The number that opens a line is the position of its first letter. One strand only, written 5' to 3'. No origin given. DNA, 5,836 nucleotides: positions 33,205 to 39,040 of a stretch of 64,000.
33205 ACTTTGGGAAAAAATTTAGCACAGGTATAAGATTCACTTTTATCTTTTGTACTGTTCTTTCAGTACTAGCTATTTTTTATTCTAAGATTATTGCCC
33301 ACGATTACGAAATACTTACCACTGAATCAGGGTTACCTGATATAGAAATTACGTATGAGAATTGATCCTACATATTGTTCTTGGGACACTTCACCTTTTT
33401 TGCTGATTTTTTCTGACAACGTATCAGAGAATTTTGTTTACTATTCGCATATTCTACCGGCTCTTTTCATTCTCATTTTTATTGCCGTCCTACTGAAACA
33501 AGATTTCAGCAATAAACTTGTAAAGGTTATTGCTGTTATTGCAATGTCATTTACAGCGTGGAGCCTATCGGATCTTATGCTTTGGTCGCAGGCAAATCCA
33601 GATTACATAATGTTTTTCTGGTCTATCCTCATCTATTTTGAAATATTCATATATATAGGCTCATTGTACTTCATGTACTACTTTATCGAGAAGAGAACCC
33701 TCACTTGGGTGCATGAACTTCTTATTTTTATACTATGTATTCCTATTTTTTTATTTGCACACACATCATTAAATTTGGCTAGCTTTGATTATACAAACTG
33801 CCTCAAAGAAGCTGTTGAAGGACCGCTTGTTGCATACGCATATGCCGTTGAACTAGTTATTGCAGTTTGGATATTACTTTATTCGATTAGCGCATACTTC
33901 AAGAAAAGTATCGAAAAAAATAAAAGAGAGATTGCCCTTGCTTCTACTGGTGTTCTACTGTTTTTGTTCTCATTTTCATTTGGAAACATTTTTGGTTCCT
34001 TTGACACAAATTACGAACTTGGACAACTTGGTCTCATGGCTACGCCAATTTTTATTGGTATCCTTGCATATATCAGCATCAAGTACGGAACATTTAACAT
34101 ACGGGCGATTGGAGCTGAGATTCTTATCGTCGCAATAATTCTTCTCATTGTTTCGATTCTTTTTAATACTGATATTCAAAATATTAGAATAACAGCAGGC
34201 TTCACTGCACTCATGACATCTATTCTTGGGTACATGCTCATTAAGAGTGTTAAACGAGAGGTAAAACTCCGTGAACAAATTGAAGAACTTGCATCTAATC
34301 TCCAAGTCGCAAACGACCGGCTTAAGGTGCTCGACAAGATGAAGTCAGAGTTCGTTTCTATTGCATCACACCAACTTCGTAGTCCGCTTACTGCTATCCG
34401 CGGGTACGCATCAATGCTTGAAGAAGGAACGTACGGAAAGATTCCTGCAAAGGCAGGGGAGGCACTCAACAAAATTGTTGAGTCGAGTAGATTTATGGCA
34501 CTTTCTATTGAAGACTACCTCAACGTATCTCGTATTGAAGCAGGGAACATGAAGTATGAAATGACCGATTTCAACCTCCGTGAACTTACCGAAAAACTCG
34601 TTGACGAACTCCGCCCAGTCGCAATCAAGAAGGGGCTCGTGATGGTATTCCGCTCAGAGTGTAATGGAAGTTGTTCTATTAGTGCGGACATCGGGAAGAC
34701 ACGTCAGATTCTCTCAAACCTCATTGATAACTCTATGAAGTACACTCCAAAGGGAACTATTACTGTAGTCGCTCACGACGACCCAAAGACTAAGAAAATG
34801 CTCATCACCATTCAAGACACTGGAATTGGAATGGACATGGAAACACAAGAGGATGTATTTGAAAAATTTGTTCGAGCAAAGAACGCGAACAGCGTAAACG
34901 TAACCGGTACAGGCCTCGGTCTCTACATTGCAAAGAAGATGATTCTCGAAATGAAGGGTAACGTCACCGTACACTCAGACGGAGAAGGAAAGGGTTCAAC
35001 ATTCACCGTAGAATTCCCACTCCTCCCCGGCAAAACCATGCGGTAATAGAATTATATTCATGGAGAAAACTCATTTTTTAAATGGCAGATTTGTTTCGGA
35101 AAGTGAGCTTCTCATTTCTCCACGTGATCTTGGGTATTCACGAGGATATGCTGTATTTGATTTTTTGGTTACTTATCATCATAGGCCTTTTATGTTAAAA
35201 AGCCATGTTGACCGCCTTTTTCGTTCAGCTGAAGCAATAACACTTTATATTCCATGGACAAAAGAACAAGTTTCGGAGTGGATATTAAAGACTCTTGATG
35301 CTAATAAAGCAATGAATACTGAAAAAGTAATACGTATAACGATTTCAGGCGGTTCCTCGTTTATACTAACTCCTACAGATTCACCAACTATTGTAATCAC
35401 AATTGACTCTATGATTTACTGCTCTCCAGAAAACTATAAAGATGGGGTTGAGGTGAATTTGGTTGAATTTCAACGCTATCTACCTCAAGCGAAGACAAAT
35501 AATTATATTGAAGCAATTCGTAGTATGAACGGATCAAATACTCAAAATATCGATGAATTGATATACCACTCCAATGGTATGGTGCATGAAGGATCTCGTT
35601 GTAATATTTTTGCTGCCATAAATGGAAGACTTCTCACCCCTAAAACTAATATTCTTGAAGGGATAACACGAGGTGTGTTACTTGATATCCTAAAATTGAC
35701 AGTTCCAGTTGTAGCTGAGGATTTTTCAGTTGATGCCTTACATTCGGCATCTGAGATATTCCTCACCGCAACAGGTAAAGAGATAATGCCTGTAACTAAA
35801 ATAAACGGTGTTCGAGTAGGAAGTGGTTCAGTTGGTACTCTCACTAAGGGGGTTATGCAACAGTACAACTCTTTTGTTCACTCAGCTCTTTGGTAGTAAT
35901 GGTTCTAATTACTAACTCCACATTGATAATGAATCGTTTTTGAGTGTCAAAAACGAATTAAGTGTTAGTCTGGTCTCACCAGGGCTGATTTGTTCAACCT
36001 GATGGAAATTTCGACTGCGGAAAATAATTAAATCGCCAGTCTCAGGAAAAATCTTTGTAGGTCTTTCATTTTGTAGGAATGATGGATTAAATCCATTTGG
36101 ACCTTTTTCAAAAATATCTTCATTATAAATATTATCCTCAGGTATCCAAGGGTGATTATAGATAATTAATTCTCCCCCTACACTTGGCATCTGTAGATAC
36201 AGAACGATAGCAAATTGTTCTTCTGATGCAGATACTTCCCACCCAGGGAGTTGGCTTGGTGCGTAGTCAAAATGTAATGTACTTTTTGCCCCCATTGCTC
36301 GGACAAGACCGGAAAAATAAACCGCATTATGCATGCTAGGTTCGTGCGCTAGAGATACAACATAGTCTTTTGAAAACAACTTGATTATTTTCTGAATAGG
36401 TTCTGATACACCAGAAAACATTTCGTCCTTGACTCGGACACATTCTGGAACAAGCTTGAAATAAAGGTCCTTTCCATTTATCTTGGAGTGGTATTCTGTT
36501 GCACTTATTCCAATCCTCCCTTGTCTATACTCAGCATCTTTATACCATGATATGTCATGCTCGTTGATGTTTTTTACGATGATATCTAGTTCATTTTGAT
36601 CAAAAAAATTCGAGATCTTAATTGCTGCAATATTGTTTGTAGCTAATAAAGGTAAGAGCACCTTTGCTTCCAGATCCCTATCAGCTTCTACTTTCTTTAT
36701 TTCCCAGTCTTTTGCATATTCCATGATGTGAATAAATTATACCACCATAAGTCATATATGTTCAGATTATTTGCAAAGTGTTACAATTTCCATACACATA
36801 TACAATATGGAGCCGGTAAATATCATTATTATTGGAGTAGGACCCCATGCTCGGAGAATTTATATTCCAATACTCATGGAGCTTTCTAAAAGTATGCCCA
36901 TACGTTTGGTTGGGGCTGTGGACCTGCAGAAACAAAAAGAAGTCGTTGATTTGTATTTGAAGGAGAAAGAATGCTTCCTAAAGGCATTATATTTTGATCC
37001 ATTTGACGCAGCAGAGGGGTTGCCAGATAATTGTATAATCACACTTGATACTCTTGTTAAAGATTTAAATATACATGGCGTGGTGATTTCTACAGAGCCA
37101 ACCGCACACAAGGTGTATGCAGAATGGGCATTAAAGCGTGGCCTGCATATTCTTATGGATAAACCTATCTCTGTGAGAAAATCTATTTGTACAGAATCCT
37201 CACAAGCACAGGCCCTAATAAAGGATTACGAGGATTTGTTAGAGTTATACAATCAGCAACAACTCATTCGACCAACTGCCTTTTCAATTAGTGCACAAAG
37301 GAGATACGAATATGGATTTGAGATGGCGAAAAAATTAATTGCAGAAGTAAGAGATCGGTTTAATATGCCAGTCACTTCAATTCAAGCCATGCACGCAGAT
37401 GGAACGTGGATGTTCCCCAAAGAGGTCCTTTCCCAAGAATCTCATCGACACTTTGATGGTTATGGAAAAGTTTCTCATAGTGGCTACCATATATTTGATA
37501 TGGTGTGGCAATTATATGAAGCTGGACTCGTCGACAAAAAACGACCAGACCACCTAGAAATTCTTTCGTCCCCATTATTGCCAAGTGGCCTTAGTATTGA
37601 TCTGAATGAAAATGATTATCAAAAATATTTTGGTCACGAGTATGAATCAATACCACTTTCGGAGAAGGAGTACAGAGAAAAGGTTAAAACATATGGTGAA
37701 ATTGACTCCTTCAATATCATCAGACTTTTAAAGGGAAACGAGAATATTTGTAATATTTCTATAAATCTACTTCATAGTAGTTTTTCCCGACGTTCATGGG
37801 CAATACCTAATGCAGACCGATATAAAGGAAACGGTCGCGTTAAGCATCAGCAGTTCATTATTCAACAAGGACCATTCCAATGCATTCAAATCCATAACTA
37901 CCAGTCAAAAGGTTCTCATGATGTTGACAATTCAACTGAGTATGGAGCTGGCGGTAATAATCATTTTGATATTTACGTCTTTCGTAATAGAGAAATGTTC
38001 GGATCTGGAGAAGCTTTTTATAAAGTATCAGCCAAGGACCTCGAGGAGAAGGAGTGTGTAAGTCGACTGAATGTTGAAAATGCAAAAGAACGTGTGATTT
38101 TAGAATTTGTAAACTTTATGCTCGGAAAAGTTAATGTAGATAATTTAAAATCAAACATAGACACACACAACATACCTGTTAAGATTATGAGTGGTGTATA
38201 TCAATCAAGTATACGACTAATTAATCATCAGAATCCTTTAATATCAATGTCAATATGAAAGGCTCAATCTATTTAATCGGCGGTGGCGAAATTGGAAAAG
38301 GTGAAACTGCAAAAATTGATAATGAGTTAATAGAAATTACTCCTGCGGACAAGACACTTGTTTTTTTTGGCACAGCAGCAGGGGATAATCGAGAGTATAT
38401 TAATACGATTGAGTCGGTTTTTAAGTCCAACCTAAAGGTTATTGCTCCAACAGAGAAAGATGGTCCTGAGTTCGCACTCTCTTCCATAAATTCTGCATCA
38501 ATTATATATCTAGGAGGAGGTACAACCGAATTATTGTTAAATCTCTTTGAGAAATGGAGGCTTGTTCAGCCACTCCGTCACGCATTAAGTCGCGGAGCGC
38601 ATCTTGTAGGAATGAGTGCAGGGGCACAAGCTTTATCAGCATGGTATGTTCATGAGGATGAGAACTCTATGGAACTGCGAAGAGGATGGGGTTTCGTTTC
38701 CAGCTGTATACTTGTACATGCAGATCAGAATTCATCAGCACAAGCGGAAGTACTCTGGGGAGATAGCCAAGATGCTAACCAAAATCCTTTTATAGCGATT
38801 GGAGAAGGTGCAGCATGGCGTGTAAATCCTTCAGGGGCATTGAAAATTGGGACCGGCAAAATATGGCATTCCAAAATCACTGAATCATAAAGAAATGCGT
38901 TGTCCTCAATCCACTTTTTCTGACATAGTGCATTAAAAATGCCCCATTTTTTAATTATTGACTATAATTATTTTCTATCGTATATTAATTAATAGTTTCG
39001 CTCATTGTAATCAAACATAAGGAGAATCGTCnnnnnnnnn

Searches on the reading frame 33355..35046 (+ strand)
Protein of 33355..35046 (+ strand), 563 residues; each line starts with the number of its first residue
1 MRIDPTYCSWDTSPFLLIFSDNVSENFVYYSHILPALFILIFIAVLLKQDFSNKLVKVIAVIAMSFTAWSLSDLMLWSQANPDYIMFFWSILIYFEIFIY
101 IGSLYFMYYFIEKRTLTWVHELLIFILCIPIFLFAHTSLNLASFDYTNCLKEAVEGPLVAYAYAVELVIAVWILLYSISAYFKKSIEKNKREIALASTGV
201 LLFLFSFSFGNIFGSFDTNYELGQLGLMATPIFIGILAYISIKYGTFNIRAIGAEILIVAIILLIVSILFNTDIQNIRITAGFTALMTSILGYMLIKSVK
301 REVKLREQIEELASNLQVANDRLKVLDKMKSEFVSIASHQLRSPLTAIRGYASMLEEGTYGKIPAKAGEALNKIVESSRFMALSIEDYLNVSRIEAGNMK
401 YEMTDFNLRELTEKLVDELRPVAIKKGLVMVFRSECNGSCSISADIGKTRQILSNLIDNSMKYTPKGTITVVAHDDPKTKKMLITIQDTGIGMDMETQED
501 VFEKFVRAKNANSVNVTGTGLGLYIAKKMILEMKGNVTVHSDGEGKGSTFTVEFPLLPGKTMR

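Call 67: search_protein_families(library=pfam, proteins=[window:33355-35046:+], max_evalue=0.001)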
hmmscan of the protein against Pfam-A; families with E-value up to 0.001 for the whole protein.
window:33355-35046:+ (563 aa): 3 families
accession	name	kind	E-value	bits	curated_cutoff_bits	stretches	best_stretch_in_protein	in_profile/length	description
PF02518.31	HATPase_c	-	3.6e-26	92.2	26.4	1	448-556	5-109/111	Histidine kinase-, DNA gyrase B-, and HSP90-like ATPase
PF00512.31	HisKA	-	1.5e-15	57.4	26.9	1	329-397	1-66/66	His Kinase A (phospho-acceptor) domain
PF13589.12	HATPase_c_3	-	1.9e-05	25.2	25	1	452-552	6-103/137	Histidine kinase-, DNA gyrase B-, and HSP90-like ATPase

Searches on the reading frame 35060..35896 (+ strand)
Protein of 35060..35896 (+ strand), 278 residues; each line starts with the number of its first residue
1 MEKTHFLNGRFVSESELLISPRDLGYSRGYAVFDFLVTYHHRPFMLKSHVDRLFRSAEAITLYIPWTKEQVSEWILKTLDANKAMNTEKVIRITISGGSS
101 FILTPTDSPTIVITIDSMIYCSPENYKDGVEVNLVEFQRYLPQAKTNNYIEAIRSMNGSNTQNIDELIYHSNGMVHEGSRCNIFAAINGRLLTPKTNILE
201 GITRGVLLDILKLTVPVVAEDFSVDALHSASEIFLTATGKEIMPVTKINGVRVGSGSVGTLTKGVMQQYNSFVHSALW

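Call 67: search_protein_families(library=pfam, proteins=[window:35060-35896:+], max_evalue=0.001)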
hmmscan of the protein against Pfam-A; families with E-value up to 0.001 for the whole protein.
window:35060-35896:+ (278 aa): 1 family
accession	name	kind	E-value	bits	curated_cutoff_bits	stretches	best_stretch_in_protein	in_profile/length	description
PF01063.24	Aminotran_4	-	8.6e-43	147.2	28.5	1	32-248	2-223/223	Amino-transferase class IV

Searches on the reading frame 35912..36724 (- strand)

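Call 67: search_protein_families(library=pfam, proteins=[window:35912-36724:-], max_evalue=0.001)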
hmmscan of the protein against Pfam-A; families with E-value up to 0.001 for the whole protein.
window:35912-36724:- (270 aa): 3 families
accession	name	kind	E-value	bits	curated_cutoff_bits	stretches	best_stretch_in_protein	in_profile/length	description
PF22814.2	WelO5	-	5.2e-19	69.3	27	1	27-265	19-270/277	Carrier-protein-independent halogenase WelO5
PF13640.12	2OG-FeII_Oxy_3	-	3.3e-08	34.8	27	1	145-259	9-97/98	2OG-Fe(II) oxygenase superfamily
PF13661.12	2OG-FeII_Oxy_4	-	0.00076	20.4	27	0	222-259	57-97/98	2OG-Fe(II) oxygenase superfamily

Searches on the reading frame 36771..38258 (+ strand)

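Call 67: search_protein_families(library=pfam, proteins=[window:36771-38258:+], max_evalue=0.001)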
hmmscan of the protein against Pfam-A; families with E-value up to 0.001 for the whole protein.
window:36771-38258:+ (495 aa): 1 family
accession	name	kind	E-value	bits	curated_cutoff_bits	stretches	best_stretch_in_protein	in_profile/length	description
PF01408.29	GFO_IDH_MocA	-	3.6e-08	34.5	24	1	17-136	2-98/120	Oxidoreductase family, NAD-binding Rossmann fold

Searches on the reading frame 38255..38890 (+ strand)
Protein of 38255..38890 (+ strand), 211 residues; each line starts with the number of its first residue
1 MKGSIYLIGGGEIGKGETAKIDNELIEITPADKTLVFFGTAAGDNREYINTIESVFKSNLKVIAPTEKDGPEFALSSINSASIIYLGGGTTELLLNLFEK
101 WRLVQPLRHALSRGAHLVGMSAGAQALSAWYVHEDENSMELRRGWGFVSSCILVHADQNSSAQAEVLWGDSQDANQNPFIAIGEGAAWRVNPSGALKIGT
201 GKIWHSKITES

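Call 67: search_protein_families(library=pfam, proteins=[window:38255-38890:+], max_evalue=0.001)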
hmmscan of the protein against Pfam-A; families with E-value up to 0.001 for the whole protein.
window:38255-38890:+ (211 aa): 1 family
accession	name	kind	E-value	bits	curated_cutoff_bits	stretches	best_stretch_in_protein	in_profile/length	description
PF03575.23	Peptidase_S51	-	4.6e-20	72.6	23.9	1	6-192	2-200/206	Peptidase family S51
